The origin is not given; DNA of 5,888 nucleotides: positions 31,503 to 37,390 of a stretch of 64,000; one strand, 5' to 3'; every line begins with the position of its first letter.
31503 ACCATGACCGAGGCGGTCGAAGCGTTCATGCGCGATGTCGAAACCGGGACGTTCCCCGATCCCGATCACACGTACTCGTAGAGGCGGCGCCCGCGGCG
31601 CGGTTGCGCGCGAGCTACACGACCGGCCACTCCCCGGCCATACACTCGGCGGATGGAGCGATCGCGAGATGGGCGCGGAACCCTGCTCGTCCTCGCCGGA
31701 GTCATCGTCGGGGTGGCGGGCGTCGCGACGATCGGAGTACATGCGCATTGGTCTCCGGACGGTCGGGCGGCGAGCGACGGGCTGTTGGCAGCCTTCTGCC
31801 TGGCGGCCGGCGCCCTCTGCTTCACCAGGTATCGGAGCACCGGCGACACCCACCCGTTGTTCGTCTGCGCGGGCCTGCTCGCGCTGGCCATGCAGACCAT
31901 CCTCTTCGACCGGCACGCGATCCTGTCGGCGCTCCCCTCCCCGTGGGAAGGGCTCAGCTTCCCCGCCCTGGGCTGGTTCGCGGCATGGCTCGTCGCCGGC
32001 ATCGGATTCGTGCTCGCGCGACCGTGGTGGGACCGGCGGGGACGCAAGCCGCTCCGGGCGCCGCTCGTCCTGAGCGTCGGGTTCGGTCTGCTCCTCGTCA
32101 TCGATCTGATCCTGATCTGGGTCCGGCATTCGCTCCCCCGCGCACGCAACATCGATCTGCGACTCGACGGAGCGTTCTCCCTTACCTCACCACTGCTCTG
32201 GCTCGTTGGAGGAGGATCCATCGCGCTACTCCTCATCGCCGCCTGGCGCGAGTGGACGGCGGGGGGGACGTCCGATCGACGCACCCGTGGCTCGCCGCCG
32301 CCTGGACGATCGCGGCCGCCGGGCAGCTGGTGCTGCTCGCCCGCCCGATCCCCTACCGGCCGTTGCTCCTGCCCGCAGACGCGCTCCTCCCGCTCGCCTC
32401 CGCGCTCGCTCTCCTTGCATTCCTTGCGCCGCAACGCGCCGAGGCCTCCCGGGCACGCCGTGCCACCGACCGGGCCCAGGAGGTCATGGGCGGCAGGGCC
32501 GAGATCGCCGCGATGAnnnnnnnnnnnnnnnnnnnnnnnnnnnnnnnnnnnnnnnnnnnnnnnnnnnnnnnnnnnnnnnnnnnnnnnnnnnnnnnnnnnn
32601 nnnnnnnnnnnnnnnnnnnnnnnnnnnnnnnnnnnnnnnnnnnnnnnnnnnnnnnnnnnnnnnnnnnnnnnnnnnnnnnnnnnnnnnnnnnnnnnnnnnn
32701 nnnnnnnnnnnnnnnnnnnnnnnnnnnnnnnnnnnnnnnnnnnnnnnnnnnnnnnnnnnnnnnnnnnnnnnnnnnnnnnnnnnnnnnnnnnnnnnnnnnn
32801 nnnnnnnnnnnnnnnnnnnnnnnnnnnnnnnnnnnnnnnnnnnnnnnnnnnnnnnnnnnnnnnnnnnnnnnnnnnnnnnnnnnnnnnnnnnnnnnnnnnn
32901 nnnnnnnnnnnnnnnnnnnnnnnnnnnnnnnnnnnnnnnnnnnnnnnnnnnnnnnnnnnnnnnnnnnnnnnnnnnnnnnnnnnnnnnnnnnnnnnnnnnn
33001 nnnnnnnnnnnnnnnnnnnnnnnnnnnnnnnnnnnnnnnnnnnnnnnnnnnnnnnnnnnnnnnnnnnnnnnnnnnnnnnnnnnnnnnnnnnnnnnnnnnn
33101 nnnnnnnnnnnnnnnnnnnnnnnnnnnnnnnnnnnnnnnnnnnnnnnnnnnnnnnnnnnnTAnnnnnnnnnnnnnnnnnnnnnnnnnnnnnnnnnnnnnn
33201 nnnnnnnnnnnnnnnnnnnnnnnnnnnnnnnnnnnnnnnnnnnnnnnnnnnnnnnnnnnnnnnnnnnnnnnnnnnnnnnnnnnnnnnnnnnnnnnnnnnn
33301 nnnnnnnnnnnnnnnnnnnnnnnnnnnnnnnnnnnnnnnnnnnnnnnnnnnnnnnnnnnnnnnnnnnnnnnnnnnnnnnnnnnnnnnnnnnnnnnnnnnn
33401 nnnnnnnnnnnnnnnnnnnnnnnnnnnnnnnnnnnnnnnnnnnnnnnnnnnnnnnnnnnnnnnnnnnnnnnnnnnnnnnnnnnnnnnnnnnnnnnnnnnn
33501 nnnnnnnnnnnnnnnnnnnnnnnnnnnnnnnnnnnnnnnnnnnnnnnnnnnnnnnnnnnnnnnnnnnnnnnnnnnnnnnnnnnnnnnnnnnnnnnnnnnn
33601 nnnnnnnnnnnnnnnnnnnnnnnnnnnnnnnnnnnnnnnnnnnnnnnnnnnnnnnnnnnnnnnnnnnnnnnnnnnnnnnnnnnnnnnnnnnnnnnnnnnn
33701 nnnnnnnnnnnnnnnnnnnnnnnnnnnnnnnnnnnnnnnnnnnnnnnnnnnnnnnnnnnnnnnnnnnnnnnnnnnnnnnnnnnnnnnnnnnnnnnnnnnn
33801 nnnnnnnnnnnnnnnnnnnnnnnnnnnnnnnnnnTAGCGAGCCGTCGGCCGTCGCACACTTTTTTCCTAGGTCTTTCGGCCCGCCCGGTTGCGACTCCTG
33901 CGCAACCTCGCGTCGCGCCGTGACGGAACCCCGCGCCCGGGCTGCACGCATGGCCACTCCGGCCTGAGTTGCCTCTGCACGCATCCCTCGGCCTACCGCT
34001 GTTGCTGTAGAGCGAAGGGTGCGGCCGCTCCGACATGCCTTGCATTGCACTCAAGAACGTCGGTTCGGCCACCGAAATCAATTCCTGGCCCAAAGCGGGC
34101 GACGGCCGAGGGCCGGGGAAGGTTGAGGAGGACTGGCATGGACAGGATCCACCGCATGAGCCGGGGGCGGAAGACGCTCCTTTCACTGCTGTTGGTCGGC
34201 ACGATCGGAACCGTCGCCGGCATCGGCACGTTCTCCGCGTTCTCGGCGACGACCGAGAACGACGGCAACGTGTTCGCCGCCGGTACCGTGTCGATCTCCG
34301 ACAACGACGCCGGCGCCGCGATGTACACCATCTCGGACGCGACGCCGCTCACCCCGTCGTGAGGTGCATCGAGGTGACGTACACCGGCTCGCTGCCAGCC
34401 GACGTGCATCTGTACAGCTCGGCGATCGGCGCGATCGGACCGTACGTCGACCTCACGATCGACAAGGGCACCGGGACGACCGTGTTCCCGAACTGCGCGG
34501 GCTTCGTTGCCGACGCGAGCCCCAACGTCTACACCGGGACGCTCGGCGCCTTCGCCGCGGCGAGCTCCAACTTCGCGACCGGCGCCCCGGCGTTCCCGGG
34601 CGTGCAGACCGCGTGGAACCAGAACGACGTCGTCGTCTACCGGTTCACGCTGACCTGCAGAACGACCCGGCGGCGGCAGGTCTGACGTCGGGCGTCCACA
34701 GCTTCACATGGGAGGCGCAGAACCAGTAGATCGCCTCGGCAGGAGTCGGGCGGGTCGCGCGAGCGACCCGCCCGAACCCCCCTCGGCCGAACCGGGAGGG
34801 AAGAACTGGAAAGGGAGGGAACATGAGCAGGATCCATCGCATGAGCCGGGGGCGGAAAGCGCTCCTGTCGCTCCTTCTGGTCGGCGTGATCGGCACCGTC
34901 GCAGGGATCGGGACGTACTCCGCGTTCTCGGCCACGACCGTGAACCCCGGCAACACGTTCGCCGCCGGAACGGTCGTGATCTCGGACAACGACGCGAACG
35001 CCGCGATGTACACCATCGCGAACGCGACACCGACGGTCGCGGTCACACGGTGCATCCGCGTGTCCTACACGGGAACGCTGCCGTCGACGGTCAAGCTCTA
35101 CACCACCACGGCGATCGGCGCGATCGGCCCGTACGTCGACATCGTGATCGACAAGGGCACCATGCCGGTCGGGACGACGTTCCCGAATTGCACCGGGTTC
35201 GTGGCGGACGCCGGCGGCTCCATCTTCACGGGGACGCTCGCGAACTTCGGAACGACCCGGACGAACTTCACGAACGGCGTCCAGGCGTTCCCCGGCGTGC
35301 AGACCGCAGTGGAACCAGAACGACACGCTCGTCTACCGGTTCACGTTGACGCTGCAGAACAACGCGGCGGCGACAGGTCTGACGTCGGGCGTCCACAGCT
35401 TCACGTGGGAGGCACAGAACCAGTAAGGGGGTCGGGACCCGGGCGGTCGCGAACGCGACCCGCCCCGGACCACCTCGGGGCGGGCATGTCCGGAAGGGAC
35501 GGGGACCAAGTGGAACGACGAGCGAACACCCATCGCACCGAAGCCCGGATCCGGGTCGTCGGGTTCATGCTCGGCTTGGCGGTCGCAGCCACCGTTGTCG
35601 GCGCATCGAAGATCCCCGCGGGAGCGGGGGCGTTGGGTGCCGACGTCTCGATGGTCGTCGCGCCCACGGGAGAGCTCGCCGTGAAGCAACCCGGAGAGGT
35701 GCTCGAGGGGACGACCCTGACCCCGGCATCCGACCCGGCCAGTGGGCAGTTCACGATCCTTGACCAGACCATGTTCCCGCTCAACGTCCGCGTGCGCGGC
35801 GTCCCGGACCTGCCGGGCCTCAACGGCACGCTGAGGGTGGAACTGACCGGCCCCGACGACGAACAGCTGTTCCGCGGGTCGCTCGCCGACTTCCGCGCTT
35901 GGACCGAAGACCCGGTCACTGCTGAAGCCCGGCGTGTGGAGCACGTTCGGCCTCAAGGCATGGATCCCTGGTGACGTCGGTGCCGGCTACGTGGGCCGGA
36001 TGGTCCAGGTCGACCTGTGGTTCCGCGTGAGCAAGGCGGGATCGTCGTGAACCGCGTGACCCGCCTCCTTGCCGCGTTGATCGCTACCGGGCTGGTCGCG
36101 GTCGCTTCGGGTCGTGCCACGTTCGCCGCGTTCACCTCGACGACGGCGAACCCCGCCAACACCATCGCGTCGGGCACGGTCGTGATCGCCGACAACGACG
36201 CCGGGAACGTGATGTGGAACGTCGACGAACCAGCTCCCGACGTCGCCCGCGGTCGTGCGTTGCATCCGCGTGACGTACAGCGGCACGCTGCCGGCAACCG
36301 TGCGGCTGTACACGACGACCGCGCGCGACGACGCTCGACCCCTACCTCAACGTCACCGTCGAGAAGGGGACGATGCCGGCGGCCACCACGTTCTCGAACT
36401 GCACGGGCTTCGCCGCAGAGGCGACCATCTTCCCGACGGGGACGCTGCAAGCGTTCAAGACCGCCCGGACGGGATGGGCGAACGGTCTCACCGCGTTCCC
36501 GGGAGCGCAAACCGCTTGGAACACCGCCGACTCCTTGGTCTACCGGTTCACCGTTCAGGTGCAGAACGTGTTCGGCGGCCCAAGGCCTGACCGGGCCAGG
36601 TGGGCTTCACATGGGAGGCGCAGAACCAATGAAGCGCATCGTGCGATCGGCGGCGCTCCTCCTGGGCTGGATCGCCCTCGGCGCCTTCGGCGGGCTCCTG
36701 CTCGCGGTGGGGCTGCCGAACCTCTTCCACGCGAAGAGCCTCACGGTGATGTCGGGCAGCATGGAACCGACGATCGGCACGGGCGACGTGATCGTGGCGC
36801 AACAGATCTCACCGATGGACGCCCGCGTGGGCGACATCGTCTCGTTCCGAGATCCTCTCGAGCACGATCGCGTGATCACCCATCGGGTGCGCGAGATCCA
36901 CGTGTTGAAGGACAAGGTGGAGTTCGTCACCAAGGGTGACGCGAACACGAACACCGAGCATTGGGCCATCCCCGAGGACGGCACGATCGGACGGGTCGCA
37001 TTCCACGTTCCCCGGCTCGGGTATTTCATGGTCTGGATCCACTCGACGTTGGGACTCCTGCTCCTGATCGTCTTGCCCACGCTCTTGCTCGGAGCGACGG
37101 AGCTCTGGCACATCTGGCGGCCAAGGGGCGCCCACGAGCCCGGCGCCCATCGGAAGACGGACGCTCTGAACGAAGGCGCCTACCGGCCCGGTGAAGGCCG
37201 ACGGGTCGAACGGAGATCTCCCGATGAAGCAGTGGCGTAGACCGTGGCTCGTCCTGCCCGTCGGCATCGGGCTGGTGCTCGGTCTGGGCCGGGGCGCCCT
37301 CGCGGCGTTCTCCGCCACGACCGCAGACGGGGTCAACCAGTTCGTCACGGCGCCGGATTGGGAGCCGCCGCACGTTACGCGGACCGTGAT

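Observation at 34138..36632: All three TasA-like paralogues carry single-nucleotide frame disruptions at short homopolymers (A: 2 deletions, B: 1 insertion, C: 4 insertions)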

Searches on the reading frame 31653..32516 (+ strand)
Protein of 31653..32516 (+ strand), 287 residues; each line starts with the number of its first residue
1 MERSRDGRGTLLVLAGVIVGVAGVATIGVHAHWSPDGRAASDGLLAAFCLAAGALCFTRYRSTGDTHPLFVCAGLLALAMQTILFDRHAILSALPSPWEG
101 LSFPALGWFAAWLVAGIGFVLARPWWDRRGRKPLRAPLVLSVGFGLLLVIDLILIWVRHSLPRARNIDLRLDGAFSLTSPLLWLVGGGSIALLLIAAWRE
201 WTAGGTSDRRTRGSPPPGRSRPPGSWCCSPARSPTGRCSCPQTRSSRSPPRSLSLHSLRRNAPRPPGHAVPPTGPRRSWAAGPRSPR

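Call 62: list_cluster_members(proteins=[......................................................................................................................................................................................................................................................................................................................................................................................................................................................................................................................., window:31653-32516:+, window:33160-33837:+])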
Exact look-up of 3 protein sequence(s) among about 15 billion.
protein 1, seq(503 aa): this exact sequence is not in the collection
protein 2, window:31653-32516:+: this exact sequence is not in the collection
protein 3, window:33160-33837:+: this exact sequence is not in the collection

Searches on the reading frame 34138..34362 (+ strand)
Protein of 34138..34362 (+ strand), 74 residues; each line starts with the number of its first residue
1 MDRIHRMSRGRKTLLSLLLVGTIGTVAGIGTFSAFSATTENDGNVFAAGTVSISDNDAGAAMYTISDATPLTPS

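Call 23: find_encoding_contigs(protein=window:34138-34362:+, flank=10000, max_places=4)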
Protein window:34138-34362:+ (74 aa): no gene with exactly this product is on record in the collection.

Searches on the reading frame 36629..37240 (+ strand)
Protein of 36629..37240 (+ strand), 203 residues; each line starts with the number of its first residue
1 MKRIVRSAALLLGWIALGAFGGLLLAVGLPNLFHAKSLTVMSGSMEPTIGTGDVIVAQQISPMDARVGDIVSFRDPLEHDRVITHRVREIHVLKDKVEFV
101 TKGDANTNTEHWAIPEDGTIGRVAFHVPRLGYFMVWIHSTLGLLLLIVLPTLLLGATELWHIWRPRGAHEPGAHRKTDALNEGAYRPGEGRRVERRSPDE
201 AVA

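Call 9: search_protein_families(library=pfam, max_evalue=0.01, proteins=[window:36629-37237:+])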
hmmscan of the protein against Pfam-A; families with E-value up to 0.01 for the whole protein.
seq(203 aa): 1 family
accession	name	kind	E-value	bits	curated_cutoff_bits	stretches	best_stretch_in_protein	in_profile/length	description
PF10502.14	Peptidase_S26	-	1e-06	29.2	22.9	1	19-87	7-77/168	Signal peptidase, peptidase S26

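Call 22: list_cluster_members(proteins=[window:36629-37240:+, window:10844-13432:-, window:18126-20132:+, window:44015-45589:+, window:53711-55888:+, window:23422-24774:-, window:25573-26985:-, window:4437-5711:-, window:7877-9280:+, window:34138-34362:+])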
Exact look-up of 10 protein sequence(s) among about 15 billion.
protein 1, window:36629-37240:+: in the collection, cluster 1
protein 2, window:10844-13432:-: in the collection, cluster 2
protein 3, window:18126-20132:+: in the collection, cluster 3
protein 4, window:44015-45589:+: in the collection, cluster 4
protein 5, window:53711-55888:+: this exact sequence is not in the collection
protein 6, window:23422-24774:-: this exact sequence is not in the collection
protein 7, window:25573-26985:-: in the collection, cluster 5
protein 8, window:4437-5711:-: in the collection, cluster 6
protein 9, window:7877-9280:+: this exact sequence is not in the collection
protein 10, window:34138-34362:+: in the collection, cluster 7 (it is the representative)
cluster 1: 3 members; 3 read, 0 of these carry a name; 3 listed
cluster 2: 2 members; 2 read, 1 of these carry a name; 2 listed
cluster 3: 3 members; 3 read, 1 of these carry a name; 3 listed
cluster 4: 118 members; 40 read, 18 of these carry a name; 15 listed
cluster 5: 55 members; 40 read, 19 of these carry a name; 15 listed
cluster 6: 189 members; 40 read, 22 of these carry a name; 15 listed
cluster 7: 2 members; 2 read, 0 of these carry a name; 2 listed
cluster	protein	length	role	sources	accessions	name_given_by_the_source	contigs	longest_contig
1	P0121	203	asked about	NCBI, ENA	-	-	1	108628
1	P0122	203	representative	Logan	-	-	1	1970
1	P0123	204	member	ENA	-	-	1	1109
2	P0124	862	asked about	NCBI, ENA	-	-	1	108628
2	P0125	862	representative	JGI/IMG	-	ATP-dependent Clp protease ATP-binding subunit ClpB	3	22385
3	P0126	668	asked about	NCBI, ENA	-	-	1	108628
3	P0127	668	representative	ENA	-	-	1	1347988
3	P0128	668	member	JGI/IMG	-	Fe-S oxidoreductase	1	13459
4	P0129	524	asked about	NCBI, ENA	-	-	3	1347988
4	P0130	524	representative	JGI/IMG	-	acyl-CoA synthetase (AMP-forming)/AMP-acid ligase II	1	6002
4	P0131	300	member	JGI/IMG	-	acyl-CoA synthetase (AMP-forming)/AMP-acid ligase II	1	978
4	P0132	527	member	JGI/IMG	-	acyl-CoA synthetase (AMP-forming)/AMP-acid ligase II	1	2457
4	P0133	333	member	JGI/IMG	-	acyl-CoA synthetase (AMP-forming)/AMP-acid ligase II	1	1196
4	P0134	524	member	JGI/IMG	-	acyl-CoA synthetase (AMP-forming)/AMP-acid ligase II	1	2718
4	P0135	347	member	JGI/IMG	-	acyl-CoA synthetase (AMP-forming)/AMP-acid ligase II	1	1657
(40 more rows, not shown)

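Call 25: find_encoding_contigs(protein=window:36629-37240:+, flank=10000, max_places=4)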
Protein window:36629-37240:+ (203 aa): no gene with exactly this product is on record in the collection.

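Call 26: find_encoding_contigs(protein=P0122, flank=10000, max_places=4)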
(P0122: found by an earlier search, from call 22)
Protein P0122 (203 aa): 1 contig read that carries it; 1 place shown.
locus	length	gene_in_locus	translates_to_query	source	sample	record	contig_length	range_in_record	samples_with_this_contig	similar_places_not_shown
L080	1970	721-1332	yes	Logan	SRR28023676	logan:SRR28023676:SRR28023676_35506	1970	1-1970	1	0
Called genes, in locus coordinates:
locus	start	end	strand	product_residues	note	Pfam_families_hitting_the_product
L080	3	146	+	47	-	?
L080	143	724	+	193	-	-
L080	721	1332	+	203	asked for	PF10502:Peptidase_S26 (weak)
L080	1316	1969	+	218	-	?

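Call 49: search_protein_families(library=ncbifam, max_evalue=0.01, proteins=[window:36629-37237:+])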
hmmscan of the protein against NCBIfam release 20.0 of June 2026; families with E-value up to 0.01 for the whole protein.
seq(203 aa): 4 families
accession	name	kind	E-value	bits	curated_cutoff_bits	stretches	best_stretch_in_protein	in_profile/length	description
TIGR02228.1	sigpep_I_arch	equivalog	1e-27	96.9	51.85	1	23-154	17-150/158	signal peptidase I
NF046067.1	SigPepSipWBacil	equivalog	1.2e-24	86.9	190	1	28-164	31-167/189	signal peptidase I SipW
TIGR02227.1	sigpep_I_bact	equivalog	2e-07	31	47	1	23-101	8-86/162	signal peptidase I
TIGR02754.1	sod_Ni_protease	equivalog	0.0086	16.5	63.25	0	40-123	3-88/90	nickel-type superoxide dismutase maturation protease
